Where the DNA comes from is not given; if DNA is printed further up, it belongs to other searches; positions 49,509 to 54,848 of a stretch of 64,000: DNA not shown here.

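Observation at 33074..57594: T7SSb-like secretion locus with EssC, YukD and WXG100 but no recognisable EssA, EssB or EsaA; FHA, LytTR, kinase and pseudo-protease genes occupy the operon instead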

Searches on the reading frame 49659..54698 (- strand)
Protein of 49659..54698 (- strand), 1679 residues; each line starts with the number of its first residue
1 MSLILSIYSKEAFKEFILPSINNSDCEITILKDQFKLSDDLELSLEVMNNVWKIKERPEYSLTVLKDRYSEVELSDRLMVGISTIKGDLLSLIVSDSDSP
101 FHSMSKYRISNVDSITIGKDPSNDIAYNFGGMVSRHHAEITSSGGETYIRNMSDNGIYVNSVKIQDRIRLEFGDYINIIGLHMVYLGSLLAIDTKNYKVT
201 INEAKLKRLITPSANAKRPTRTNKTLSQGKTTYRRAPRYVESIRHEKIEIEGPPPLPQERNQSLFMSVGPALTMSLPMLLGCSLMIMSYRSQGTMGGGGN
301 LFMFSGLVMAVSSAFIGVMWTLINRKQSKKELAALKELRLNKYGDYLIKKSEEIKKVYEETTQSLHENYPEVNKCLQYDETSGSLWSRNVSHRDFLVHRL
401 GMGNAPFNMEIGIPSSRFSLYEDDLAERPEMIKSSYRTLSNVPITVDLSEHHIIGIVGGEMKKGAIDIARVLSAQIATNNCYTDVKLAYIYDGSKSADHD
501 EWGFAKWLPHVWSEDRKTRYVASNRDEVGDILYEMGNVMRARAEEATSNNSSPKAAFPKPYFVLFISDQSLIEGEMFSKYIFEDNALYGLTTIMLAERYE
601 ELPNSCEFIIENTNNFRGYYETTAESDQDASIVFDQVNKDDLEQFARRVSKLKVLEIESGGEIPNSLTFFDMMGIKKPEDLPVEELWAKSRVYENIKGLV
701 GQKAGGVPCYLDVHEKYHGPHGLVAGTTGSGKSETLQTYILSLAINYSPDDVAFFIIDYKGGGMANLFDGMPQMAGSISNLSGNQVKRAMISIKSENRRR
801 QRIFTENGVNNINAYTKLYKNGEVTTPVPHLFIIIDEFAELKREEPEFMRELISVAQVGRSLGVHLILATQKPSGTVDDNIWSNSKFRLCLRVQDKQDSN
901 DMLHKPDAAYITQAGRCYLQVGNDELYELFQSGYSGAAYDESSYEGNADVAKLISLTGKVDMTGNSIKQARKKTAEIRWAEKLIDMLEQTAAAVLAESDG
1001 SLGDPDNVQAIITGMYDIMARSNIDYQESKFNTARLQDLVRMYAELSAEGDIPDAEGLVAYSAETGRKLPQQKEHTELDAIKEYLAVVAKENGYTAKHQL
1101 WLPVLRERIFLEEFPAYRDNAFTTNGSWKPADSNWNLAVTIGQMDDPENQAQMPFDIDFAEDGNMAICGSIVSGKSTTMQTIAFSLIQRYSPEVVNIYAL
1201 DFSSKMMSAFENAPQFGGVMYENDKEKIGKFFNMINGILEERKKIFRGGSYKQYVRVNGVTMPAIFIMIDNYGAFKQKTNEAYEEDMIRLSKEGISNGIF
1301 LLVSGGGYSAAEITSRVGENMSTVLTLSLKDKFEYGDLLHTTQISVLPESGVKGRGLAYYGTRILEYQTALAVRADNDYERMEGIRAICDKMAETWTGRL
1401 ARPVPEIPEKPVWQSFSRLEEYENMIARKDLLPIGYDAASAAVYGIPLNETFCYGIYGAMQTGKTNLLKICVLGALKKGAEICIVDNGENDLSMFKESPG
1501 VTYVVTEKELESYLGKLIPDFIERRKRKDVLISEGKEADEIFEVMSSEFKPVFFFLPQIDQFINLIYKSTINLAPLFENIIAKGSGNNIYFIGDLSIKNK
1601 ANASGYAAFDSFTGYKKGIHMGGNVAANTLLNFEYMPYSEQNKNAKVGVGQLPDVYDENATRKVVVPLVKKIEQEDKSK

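Call 3: search_protein_families(library=pfam, proteins=[window:49659-54698:-], max_evalue=0.01)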
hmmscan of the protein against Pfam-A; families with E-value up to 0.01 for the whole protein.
window:49659-54698:- (1679 aa): 8 families
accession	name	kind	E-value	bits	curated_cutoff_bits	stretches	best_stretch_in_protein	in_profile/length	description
PF01580.24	FtsK_SpoIIIE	-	3.5e-47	161.1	24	2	693-874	15-220/221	FtsK/SpoIIIE family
PF00498.31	FHA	-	1.9e-13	51.1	20.7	1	115-178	1-66/67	FHA domain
PF13401.12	AAA_22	-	4e-07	30.9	27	1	718-870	4-122/130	AAA domain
PF01935.23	DUF87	-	3.5e-06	27.7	23.2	1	704-761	9-62/220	Helicase HerA, central domain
PF05872.18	HerA_C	-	1.7e-05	24.1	22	1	716-762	18-60/502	Helicase HerA-like C-terminal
PF13555.12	AAA_29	-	0.00052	20.1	27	0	1156-1182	16-42/61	P-loop containing region of AAA domain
PF10412.15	TrwB_AAD_bind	-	0.0039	16.6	20.5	0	829-874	244-284/387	Type IV secretion-system coupling protein DNA-binding domain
PF01637.24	ATPase_2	-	0.0051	17.1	33.2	0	1453-1514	22-78/225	ATPase domain predominantly from Archaea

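Call 5: search_protein_families(library=ncbifam, proteins=[window:49659-54698:-], max_evalue=0.1)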
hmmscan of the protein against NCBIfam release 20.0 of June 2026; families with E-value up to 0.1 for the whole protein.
window:49659-54698:- (1679 aa): 19 families
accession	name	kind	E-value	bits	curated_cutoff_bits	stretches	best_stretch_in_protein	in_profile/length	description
TIGR03928.1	T7_EssCb_Firm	equivalog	0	1081.1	778.4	2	232-986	5-739/1296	type VII secretion protein EssC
TIGR03924.1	T7SS_EccC_a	equivalog_domain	2.6e-114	383.4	509.15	2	251-936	2-670/673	type VII secretion protein EccCa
TIGR03925.1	T7SS_EccC_b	equivalog_domain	1.6e-81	274.3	346.55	2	1091-1529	12-443/564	type VII secretion protein EccCb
NF007615.0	PRK10263.1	equivalog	3.7e-19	68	1566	1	705-910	999-1223/1355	DNA translocase FtsK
NF041214.1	plasmid_TraB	equivalog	1.2e-07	30.7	800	1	718-900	247-416/639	plasmid transfer protein TraB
TIGR03354.1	VI_FHA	hypoth_equivalog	1.5e-05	25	120.25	1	101-178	13-94/420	type VI secretion system-associated FHA domain protein TagH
NF040937.1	HerA_Thermprot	equivalog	0.00022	19.8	800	1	820-907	341-428/487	DNA double-strand break repair helicase HerA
NF049868.1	FhaB_Rv0019c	equivalog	0.0004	20.4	125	1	112-178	85-151/158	FHA domain-containing protein FhaB/FipA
TIGR00929.1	VirB4_CagE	subfamily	0.00049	18.4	643.1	0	1162-1200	437-472/792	VirB4 family type IV secretion/conjugal transfer ATPase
NF041660.2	oxygluDhInhib_OdhI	equivalog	0.00055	19.8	200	1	113-186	56-128/130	oxoglutarate dehydrogenase inhibitor Odhl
NF042944.1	HerA_antiphage_2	equivalog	0.00097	18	850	0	855-899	458-501/576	anti-phage-associated helicase HerA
NF041017.1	DNA_import_CedB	equivalog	0.0032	16.2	700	0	715-761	271-314/590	DNA import protein CedB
NF052403.1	ESX1TransRegEspM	equivalog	0.0079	15.1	550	1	111-174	27-94/367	ESX-1 type VII secretion system transcriptional regulator EspM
NF040819.1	helicase_HerA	equivalog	0.01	14.4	970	1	798-903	369-477/561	DNA double-strand break repair helicase HerA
NF053655.1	CedD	equivalog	0.012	14.3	600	0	724-761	226-259/527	DNA-translocating ATPase CedD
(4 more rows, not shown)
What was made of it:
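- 49659..54698 (-): EssC-type ATPase (TsxC), 1679 aa: tandem N-terminal FHA domains, two TM helices, three P-loop domains. TIGR03928 scores 1081 bits, above the cut-off (call 5).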

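Call 15: find_homologous_proteins(query=window:49659-54698:-, max_evalue=1e-20)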
Query window:49659-54698:- (1679 aa): 239 proteins with E <= 1e-20 among 8000 candidates; the best 120 are listed.
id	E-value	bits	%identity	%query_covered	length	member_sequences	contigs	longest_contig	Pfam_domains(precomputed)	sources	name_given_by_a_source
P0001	0.0e+0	3552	92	100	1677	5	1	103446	PF00498.32,PF01935.24,PF13401.13,PF01580.25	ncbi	-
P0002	0.0e+0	3181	82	100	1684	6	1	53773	PF00498.32,PF16697.11,PF13401.13,PF01580.25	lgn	-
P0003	0.0e+0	2972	77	100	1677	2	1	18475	PF00498.32,PF01935.24,PF13401.13,PF01580.25,PF01637.25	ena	-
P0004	0.0e+0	2623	67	99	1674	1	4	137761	PF00498.32,PF16697.11,PF05872.19,PF13401.13,PF01580.25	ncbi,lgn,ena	-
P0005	0.0e+0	2597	67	100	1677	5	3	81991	PF00498.32,PF16697.11,PF13401.13,PF01580.25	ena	-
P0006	0.0e+0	2581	66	100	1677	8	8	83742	PF00498.32,PF05872.19,PF13401.13,PF01580.25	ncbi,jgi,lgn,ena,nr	ncbi:MAG: type VII secretion protein EssC [Clostridiales bacterium]|nr:type VII secretion protein Es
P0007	0.0e+0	2579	66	100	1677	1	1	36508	PF00498.32,PF16697.11,PF05872.19,PF13401.13,PF01580.25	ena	-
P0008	0.0e+0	2556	65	100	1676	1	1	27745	PF00498.32,PF05872.19,PF13401.13,PF01580.25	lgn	-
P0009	0.0e+0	2552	65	100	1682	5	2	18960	PF00498.32,PF13401.13,PF01580.25,PF25199.2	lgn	-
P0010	0.0e+0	2550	66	100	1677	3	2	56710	PF00498.32,PF16697.11,PF13401.13,PF01580.25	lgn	-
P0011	0.0e+0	2544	65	100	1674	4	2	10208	PF00498.32,PF16697.11,PF13401.13,PF01580.25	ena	-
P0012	0.0e+0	2492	64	100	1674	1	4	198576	PF00498.32,PF05872.19,PF13401.13,PF01580.25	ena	-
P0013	0.0e+0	2481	63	100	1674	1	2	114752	PF00498.32,PF05872.19,PF13401.13,PF01580.25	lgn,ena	-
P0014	0.0e+0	2466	63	99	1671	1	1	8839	PF00498.32,PF16697.11,PF13401.13,PF01580.25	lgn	-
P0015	0.0e+0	2364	65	59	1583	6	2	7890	PF00498.32,PF01935.24,PF05872.19,PF13401.13,PF01580.25,PF01637.25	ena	-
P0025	0.0e+0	2169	56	100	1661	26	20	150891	PF00498.32,PF01935.24,PF13401.13,PF01580.25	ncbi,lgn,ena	-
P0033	0.0e+0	2122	55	100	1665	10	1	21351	PF00498.32,PF16697.11,PF13401.13,PF01580.25,PF01637.25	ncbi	-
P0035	0.0e+0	2117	54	100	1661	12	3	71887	PF00498.32,PF01935.24,PF16697.11,PF13401.13,PF01580.25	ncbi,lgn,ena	-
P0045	0.0e+0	2085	55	100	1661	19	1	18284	PF10412.16,PF00498.32,PF01935.24,PF05872.19,PF13401.13,PF01580.25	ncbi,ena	-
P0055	0.0e+0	2035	55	100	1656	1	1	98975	PF00498.32,PF13401.13,PF01580.25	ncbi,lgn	-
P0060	0.0e+0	2021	53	100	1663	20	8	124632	PF00498.32,PF01935.24,PF13401.13,PF01580.25,PF01637.25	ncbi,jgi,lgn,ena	-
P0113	0.0e+0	1920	51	100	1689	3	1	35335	PF00498.32,PF13401.13,PF01580.25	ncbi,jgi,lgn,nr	ncbi:MAG: type VII secretion protein EssC [Lachnospiraceae bacterium]|nr:type VII secretion protein 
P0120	0.0e+0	1899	49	100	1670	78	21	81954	PF10412.16,PF00498.32,PF13401.13,PF01580.25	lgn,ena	-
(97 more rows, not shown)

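Call 16: find_encoding_contigs(protein=P0004, flank=10000, max_places=2)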
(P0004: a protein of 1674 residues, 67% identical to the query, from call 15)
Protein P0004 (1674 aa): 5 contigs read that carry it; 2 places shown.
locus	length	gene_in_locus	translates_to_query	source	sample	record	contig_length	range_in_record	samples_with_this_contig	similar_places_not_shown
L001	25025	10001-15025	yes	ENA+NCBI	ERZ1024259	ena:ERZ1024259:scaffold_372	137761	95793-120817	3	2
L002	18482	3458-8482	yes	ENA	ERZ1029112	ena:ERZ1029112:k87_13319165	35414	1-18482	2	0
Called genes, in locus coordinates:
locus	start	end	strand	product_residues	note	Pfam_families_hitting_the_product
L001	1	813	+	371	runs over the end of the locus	PF01869:BcrAD_BadFG (faint), PF00871:Acetate_kinase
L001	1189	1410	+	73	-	-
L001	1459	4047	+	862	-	PF00112:Peptidase_C1 (faint), PF18560:Lectin_like, PF02368:Big_2 (weak)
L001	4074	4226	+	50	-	-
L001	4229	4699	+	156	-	PF00588:SpoU_methylase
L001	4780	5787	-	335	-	PF00892:EamA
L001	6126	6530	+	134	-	PF16146:DUF4854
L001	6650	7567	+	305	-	PF05681:Fumerase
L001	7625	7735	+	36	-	-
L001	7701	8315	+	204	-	PF05683:Fumerase_C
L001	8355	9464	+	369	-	PF16697:Yop-YscD_cpl (weak), PF00498:FHA, PF16697:Yop-YscD_cpl (weak), PF00498:FHA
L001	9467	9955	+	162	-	PF13240:Zn_Ribbon_1 (weak)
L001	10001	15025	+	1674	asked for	PF16697:Yop-YscD_cpl (faint), PF00498:FHA, PF01580:FtsK_SpoIIIE, PF05872:HerA_C (faint), PF13401:AAA_22 (faint), PF01580:FtsK_SpoIIIE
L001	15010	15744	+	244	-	PF04397:LytTR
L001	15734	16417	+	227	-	-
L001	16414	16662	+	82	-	PF08817:YukD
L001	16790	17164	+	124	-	-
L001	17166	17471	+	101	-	PF06013:WXG100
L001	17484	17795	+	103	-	PF06013:WXG100 (weak)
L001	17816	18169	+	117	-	PF06013:WXG100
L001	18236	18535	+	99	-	PF06013:WXG100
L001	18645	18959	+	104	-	PF06013:WXG100, PF00823:PPE (weak)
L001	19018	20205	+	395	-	-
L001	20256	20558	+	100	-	PF13780:DUF4176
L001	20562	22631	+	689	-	PF00069:Pkinase, PF07714:PK_Tyr_Ser-Thr, PF01636:APH (faint), PF03109:ABC1 (faint), PF00515:TPR_1 (faint), PF07719:TPR_2 (faint), PF12895:ANAPC3 (faint), PF14559:TPR_19 (faint)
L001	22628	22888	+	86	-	-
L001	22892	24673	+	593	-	-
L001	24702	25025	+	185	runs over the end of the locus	PF13240:Zn_Ribbon_1, PF13248:Zn_ribbon_3 (faint)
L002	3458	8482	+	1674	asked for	PF16697:Yop-YscD_cpl (faint), PF00498:FHA, PF01580:FtsK_SpoIIIE, PF05872:HerA_C (faint), PF13401:AAA_22 (faint), PF01580:FtsK_SpoIIIE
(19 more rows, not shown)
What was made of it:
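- Closest known: T7SSe / T7SSj. Same: One relative (L001) has a TPR kinase like TsjD (call 16).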

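Call 17: find_encoding_contigs(protein=P0025, flank=10000, max_places=2)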
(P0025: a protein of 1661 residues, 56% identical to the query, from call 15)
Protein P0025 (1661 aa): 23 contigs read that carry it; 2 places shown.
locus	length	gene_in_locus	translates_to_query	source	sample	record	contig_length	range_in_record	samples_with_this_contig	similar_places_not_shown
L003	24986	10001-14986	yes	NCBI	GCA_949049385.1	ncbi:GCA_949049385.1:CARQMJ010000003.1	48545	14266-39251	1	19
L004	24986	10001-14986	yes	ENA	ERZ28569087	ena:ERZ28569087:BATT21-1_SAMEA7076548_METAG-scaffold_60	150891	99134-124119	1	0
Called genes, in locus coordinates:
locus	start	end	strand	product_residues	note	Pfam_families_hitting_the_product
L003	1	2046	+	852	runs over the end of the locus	PF09479:Flg_new, PF26918:Ig_Eae (weak)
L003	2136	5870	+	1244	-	PF19789:DUF6273, PF09479:Flg_new, PF18998:Flg_new_2 (faint), PF09479:Flg_new, PF19789:DUF6273, PF09479:Flg_new, PF26918:Ig_Eae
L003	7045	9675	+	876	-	PF19789:DUF6273, PF09479:Flg_new, PF02368:Big_2 (faint), PF26918:Ig_Eae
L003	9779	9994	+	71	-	-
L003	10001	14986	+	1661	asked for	PF00498:FHA, PF01935:DUF87 (faint), PF01580:FtsK_SpoIIIE, PF13401:AAA_22 (faint), PF01580:FtsK_SpoIIIE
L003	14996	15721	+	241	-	PF04397:LytTR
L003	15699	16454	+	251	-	-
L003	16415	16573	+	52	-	-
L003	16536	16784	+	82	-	-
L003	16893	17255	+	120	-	-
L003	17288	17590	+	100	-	PF06013:WXG100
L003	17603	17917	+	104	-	PF06013:WXG100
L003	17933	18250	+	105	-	PF06013:WXG100 (faint)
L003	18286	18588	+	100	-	PF06013:WXG100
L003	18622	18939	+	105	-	PF06013:WXG100, PF00823:PPE (weak)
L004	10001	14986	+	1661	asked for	PF00498:FHA, PF01935:DUF87 (faint), PF01580:FtsK_SpoIIIE, PF13401:AAA_22 (faint), PF01580:FtsK_SpoIIIE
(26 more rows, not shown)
